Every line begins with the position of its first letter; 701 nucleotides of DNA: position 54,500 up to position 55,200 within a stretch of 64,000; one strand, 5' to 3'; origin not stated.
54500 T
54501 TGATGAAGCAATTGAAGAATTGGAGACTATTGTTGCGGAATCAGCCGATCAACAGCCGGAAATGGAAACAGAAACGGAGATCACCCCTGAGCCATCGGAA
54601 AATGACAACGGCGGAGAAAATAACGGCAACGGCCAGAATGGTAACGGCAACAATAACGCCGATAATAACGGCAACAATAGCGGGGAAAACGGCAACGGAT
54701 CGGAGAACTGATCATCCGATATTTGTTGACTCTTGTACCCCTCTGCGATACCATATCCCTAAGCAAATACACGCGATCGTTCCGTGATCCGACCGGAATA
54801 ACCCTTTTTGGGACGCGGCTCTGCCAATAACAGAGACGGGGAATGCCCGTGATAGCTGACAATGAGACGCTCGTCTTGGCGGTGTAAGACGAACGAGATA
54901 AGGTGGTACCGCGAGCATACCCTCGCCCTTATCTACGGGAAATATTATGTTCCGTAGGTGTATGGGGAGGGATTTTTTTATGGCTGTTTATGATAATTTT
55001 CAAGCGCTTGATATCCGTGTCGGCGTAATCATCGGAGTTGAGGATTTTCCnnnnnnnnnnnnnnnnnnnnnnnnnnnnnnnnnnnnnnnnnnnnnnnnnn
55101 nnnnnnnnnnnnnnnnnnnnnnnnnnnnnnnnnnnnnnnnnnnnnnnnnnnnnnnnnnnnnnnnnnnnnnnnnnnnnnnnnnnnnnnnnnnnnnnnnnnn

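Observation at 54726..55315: T-box-like antiterminator/terminator leader controlling a csaA-like tRNA-binding protein and archaeal-type proS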

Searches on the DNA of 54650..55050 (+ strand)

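Call 4: search_rna_families(source=window, start=54650, end=55050, threshold=evalue, max_evalue=10, show_alignments=5)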
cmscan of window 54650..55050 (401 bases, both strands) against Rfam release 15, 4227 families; matches with E-value up to 10: 1.
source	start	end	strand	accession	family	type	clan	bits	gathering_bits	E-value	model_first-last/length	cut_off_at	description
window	54767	54933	+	RF00230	T-box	Cis-reg; leader;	-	34.9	93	2.7e-06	1-219/219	no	T-box leader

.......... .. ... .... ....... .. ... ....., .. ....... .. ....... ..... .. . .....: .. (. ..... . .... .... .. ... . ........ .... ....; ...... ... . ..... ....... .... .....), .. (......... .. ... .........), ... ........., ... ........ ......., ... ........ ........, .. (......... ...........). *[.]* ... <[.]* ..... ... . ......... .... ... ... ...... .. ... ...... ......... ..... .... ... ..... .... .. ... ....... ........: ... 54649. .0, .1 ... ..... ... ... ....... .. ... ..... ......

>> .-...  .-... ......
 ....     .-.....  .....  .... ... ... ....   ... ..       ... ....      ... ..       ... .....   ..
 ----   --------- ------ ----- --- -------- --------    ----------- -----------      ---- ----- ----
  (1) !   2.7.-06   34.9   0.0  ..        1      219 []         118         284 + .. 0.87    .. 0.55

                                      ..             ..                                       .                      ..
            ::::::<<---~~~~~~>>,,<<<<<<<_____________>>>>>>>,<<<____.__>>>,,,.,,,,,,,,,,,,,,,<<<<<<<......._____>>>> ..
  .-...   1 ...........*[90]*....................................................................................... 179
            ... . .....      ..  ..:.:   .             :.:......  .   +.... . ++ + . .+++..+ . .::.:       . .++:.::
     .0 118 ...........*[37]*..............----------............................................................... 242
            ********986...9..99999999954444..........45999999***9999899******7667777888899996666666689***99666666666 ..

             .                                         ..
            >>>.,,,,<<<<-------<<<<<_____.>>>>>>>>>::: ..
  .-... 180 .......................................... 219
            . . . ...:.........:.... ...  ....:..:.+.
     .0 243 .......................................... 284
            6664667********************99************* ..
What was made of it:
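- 54836..54856 (+): Stem IIA hairpin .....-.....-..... (54836-54850) plus the conserved GAUAGC tail. This corresponds to the IIA/B ('F-box') region. IIB pairing is not established. Aligned by RF00230 to Stem IIA (call 4).
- On Classical transcriptional T-box (class I): 90 model positions of Stem I are replaced by 37 nt (call 4).
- The RF00230 score is low (call 4). The discriminator is a canonical NCCA-binding T-box bulge (call 4).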

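Call 42: build_rna_model(alignment_id=A1, structure=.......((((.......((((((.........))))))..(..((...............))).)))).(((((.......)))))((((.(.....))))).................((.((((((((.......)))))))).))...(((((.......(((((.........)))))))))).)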
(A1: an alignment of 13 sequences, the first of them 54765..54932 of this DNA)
Model R1 built from alignment A1 (13 sequences, 189 columns); structure: as given.
model positions 133; base pairs 29; branch points 3; effective number of sequences 1.66; information 0.59 bits per position. Calibrated on 0.2 Mb of random sequence (short: E-values are rough).
structure used (alignment columns):
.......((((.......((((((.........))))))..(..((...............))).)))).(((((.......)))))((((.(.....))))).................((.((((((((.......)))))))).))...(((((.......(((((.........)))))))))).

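Call 43: search_with_rna_model(model_id=R1, sources=[window, L001, L002, L003, L004, L005, L006, L007, L008, L009, L010, L011, L012, L013, L014, L015, L016, L017, L018, L019, L020, L021, L022, L023, L024, L025, L026, L027, L028, L029, L030, L031, L032, L033, L034, L035, L036, L037, L038, L039, L040, L041, L042, L043, L044, L045, L046, L047, L048, L049, L050, L051, L052, L053, L054, L055, L056, L057, L058, L059, L060, L061, L062, L063, L064, L065, L066, L067, L068, L069, L070, L071, L072, L073, L074, L075, L076, L077, L078, L079, L080], max_evalue=1)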
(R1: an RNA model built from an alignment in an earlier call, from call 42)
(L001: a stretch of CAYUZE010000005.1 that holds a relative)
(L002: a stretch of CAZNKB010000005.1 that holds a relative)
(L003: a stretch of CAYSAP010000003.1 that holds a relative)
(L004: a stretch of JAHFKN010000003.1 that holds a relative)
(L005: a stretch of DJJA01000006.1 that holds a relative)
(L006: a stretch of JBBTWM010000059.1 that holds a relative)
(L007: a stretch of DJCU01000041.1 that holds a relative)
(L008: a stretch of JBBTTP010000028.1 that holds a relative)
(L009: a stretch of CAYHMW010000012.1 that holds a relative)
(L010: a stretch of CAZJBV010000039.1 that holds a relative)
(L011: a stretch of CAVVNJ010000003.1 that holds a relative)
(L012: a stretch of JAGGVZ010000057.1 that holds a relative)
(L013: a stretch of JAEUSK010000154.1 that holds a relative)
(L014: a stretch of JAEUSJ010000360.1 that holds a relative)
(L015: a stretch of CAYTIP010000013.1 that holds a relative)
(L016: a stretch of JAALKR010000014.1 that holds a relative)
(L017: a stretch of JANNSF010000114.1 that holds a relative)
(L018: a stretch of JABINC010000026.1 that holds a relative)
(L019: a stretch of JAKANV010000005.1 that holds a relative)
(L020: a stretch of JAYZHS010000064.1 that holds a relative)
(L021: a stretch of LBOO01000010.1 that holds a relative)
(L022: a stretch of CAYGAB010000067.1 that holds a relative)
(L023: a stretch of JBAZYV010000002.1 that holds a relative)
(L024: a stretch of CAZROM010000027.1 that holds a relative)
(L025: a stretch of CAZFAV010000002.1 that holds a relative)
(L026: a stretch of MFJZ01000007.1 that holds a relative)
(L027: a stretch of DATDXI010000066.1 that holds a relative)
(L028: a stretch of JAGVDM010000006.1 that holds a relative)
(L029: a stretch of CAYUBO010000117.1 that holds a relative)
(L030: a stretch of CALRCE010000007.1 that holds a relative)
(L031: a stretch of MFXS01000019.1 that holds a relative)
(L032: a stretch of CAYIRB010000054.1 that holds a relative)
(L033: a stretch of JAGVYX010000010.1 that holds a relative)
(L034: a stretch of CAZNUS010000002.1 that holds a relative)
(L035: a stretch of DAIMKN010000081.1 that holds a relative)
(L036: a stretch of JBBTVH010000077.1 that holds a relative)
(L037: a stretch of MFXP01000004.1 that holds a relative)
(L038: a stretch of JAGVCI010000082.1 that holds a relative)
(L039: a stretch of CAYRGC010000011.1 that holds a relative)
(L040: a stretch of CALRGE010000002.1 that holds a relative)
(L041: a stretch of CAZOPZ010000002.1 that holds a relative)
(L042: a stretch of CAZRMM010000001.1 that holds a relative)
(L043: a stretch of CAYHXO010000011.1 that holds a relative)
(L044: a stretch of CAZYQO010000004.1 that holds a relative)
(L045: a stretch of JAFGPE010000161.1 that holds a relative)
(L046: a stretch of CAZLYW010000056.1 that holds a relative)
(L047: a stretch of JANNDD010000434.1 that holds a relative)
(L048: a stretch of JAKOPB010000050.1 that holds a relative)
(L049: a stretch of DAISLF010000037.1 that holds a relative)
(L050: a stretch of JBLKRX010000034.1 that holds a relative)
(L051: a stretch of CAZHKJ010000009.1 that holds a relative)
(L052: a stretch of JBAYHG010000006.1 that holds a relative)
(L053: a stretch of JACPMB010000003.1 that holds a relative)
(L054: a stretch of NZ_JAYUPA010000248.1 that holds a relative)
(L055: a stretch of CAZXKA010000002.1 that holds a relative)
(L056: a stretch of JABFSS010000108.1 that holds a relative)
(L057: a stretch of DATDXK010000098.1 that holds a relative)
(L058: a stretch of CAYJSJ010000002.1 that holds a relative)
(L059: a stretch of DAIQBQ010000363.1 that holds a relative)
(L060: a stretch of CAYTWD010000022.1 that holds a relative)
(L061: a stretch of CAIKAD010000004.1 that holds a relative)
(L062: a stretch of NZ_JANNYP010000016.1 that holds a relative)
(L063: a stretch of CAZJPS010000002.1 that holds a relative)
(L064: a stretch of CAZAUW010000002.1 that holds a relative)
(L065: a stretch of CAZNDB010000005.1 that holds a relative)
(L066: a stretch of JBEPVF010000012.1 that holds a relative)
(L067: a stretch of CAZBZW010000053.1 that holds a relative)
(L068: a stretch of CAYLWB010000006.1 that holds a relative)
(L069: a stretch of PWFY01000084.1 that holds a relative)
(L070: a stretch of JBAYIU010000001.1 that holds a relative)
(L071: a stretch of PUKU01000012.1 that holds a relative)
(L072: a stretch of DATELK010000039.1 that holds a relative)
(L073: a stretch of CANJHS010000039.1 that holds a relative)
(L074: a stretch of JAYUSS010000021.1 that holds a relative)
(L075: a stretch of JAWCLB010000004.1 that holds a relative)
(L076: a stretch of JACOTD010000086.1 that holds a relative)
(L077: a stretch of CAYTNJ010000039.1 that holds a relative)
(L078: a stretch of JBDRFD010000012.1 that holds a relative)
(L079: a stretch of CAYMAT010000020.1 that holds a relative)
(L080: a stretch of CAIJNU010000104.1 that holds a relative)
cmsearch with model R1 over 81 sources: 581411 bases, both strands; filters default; matches with E-value up to 1: 14.
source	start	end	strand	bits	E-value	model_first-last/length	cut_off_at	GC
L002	2454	2582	+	137.3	5.5e-38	1-133/133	no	0.52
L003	2815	2944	+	133.2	8.5e-37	1-133/133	no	0.49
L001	2456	2599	+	129.6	1e-35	1-133/133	no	0.58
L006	2391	2572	+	126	1.1e-34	1-133/133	no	0.57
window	54766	54932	+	120.4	4.8e-33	1-133/133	no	0.54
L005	2387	2544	+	119.6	8.2e-33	1-133/133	no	0.55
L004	2442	2570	+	108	2.2e-29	1-133/133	no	0.51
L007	2375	2544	+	102.4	9.4e-28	1-133/133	no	0.49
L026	2232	2455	+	81.9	9.8e-22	1-133/133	no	0.48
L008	2262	2433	+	47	1.7e-11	1-133/133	no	0.48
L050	2842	2950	+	23.5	0.00014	1-133/133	no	0.35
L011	2895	2933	+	19.2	0.0026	92-132/133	no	0.67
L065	2960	3051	+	15.4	0.033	1-133/133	no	0.37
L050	4879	4910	+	11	0.68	102-130/133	no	0.62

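Call 44: search_with_rna_model(model_id=R1, sources=[L081, L082, L083, L084, L085, L086, L087, L088, L089, L090, L091, L092, L093, L094, L095, L096, L097, L098, L099, L100, L101, L102, L103, L104, L105, L106, L107, L108, L109, L110, L111, L112, L113, L114, L115, L116, L117, L118, L119, L120, L121, L122, L123, L124, L125, L126, L127, L128, L129, L130, L131, L132, L133, L134, L135, L136, L137, L138, L139, L140, L141, L142, L143, L144, L145, L146, L147, L148, L149, L150, L151, L152, L153, L154, L155, L156, L157, L158, L159, L160, L161, L162, L163, L164, L165, L166, L167, L168, L169, L170, L171, L172, L173, L174, L175, L176, L177, L178, L179, L180], max_evalue=0.01)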
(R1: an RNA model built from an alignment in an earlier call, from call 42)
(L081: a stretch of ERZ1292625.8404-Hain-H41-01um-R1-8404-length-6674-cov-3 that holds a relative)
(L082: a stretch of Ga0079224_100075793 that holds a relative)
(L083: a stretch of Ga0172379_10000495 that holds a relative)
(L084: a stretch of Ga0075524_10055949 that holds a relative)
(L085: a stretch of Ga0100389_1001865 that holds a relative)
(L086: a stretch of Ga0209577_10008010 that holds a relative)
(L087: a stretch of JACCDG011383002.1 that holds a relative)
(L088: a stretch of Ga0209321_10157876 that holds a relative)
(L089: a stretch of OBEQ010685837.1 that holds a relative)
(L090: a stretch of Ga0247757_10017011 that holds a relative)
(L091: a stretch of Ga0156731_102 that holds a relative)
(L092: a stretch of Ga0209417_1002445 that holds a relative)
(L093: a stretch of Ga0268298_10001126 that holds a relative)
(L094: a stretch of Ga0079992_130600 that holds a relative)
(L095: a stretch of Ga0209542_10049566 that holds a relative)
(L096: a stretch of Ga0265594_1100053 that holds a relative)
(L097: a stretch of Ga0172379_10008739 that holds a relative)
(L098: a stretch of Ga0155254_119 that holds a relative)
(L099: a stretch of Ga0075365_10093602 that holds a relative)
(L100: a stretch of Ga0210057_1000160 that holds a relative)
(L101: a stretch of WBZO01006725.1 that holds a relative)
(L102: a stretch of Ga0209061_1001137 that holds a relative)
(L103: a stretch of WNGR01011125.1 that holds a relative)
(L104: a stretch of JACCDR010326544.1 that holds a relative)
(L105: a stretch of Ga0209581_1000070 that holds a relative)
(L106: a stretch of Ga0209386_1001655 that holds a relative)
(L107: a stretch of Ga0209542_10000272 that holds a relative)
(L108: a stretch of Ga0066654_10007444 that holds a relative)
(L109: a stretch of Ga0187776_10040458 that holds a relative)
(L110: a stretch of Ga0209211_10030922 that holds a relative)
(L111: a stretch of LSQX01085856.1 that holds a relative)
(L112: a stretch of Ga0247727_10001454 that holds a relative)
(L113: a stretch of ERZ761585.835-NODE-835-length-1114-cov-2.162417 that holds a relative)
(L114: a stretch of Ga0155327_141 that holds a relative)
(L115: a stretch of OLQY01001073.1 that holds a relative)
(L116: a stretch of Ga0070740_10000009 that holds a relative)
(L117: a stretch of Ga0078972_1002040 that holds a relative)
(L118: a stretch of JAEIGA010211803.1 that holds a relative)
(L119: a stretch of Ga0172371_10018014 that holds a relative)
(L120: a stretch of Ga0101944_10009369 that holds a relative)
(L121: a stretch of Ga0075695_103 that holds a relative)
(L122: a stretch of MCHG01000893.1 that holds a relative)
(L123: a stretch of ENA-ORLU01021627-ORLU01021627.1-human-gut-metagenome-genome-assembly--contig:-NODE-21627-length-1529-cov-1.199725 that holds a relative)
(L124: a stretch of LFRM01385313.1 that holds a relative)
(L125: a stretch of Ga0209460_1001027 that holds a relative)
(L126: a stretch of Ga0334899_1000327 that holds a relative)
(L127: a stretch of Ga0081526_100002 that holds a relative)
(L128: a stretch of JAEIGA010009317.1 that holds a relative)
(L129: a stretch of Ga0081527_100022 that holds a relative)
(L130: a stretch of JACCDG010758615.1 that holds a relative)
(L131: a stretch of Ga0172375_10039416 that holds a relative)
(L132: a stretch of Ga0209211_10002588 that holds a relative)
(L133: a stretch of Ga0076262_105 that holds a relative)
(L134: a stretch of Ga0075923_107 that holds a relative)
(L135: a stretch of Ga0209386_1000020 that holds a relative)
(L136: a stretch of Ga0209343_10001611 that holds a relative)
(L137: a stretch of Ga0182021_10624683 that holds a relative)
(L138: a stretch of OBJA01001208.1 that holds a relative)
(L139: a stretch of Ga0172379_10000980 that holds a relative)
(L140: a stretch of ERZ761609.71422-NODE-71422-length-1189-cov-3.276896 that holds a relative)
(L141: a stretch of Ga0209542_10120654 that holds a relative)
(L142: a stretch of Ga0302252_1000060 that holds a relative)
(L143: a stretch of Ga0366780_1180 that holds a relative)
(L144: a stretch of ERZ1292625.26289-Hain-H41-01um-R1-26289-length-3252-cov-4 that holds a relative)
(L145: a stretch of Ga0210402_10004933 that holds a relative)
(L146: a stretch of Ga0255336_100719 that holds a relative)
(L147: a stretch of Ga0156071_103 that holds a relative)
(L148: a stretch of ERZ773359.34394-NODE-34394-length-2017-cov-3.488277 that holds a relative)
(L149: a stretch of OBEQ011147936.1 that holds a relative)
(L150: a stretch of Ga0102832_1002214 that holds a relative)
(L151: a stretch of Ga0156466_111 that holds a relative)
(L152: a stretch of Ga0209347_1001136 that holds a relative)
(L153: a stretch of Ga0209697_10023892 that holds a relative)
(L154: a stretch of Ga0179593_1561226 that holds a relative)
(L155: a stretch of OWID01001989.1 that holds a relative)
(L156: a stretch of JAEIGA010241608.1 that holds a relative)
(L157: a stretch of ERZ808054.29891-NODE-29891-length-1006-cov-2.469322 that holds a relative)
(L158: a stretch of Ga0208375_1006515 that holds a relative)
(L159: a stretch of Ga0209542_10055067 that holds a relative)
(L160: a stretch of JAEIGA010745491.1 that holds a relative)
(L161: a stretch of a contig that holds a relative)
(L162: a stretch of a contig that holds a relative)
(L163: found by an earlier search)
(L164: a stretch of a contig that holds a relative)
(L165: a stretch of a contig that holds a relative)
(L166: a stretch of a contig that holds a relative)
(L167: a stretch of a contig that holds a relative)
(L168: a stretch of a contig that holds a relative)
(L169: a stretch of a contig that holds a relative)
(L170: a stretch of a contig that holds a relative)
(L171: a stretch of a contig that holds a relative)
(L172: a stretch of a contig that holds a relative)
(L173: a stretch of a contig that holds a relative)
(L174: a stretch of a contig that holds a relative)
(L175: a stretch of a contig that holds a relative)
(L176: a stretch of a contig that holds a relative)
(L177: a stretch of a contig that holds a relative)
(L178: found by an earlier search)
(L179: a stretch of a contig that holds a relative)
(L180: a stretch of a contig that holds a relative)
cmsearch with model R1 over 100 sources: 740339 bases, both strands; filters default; matches with E-value up to 0.01: 91.
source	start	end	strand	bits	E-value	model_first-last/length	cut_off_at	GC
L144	292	446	-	147.5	7e-41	1-133/133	no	0.5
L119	6940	7073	+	126.4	1.1e-34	1-133/133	no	0.52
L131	4673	4806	-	126.4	1.1e-34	1-133/133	no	0.52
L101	8468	8635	+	125.8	1.6e-34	1-133/133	no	0.54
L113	622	779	-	119.6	1e-32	1-133/133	no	0.55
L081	1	172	+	107.6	3.5e-29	11-133/133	5'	0.57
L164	6728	6897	+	102.4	1.2e-27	1-133/133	no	0.49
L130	7587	7696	-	67.5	2.1e-17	1-133/133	no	0.41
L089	522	664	-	61.6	1.2e-15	1-133/133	no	0.45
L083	2299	2428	-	60.8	2e-15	1-133/133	no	0.47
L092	5029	5157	+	60.3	2.8e-15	1-133/133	no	0.43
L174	199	317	-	59.8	4e-15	1-133/133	no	0.49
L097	7791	7918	-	59.2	5.9e-15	1-133/133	no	0.48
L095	4400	4529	-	58.8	7.5e-15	1-133/133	no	0.49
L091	1547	1678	+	57.7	1.6e-14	1-133/133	no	0.51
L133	7235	7366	+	57.7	1.6e-14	1-133/133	no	0.51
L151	8745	8876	-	57.7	1.6e-14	1-133/133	no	0.51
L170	8352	8474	-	56.8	3.1e-14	1-133/133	no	0.54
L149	526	665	+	55.2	9e-14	1-133/133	no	0.5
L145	9549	9696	-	54.7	1.2e-13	1-133/133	no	0.48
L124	7126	7277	+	54.6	1.3e-13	1-133/133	no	0.51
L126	7502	7656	+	51.8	8.7e-13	1-133/133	no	0.57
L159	3510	3658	-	50.6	1.9e-12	1-133/133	no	0.55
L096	690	820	+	50.3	2.5e-12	1-133/133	no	0.41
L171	1214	1339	-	49.5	4.2e-12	1-133/133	no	0.52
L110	5262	5437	-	49.4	4.5e-12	1-133/133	no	0.5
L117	894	1032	+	49.3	4.8e-12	1-133/133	no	0.46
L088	423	530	+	49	5.7e-12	1-133/133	no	0.47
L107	6299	6406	-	49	5.7e-12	1-133/133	no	0.47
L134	1655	1814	+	48.8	6.9e-12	1-133/133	no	0.47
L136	2251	2410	-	48.8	6.9e-12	1-133/133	no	0.47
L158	5349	5508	-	48.8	6.9e-12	1-133/133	no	0.47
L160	1169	1318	+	47.2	1.9e-11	1-133/133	no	0.64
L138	4487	4626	+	46.8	2.6e-11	1-133/133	no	0.54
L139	9072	9218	+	46.7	2.9e-11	1-133/133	no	0.52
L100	453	583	-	46.4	3.4e-11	1-133/133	no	0.57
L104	1639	1797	+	45.8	5e-11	1-133/133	no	0.48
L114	5609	5821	-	45.3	7.3e-11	1-133/133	no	0.49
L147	164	376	-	45.3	7.3e-11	1-133/133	no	0.49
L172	6103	6254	+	44.8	1e-10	1-133/133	no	0.54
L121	1419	1530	-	44.2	1.5e-10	1-133/133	no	0.51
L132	7457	7568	+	44.2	1.5e-10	1-133/133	no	0.51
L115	853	986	-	43.5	2.4e-10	1-133/133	no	0.49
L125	6985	7127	+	41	1.3e-09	1-133/133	no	0.53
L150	4022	4164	+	41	1.3e-09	1-133/133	no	0.53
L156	2159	2297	+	40.7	1.6e-09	1-133/133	no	0.47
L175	392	561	+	39.9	2.7e-09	1-133/133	no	0.46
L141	421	588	-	39.9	2.8e-09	1-133/133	no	0.45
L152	5120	5273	-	38.6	6.7e-09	1-133/133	no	0.49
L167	6531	6684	-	38.6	6.7e-09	1-133/133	no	0.49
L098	2306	2468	+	38.6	6.7e-09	1-133/133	no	0.56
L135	6722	6954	+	38.1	9e-09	1-133/133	no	0.47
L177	777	962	+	37.8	1.1e-08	1-133/133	no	0.58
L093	10497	10632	+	37.7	1.2e-08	1-133/133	no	0.58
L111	2357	2512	+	37.7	1.3e-08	1-133/133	no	0.58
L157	90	234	+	37.2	1.7e-08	1-133/133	no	0.64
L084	652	809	-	37.2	1.7e-08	1-133/133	no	0.45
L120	3084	3248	-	36.5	2.7e-08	1-133/133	no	0.58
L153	221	358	-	36.5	2.7e-08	1-133/133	no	0.54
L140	838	997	+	36.4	3e-08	1-133/133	no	0.61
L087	521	670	+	35.7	4.7e-08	1-133/133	no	0.52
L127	4874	5052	-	35.5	5.6e-08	1-133/133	no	0.62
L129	1518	1696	+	35.5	5.6e-08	1-133/133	no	0.62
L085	876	1074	+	34.9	8.2e-08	1-133/133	no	0.56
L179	8180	8378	-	34.9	8.2e-08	1-133/133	no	0.56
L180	4745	4943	-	34.9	8.2e-08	1-133/133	no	0.56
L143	4761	4973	+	34.6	9.8e-08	1-133/133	no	0.5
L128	14136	14268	+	34.6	1e-07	1-133/133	no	0.56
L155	644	775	+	33.2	2.6e-07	1-133/133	no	0.47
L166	2677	2845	+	30.8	1.3e-06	1-133/133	no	0.55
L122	2546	2729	+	30.6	1.5e-06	1-133/133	no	0.5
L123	1212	1322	+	30.5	1.6e-06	1-133/133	no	0.5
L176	1987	2140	+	30.4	1.6e-06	1-129/133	3'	0.53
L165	797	966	-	30.3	1.8e-06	1-133/133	no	0.6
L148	1804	1953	+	29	4.2e-06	1-133/133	no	0.47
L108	3665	3825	-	28.3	6.9e-06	1-133/133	no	0.55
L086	3814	3974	-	28.3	6.9e-06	1-133/133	no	0.55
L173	3594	3758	+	28.1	8.1e-06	1-133/133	no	0.47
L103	2431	2571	+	27.8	1e-05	1-133/133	no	0.57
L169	6562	6702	-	27.8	1e-05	1-133/133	no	0.57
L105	2997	3138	+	27.5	1.2e-05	1-133/133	no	0.54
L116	363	504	-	27.5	1.2e-05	1-133/133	no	0.54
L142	3701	3848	-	27.4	1.3e-05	1-133/133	no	0.49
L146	11300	11448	+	26.9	1.9e-05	1-133/133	no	0.52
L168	1975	2118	+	26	3.4e-05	1-133/133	no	0.58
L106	162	376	-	25.9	3.6e-05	1-133/133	no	0.5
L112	1785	2008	-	24.2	0.00011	1-133/133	no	0.52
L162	3412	3548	+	23.7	0.00016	1-133/133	no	0.62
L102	5563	5749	+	23.4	0.00019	1-133/133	no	0.64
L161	648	836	+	21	0.00099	1-133/133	no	0.51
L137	448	604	+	17.9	0.008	1-133/133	no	0.57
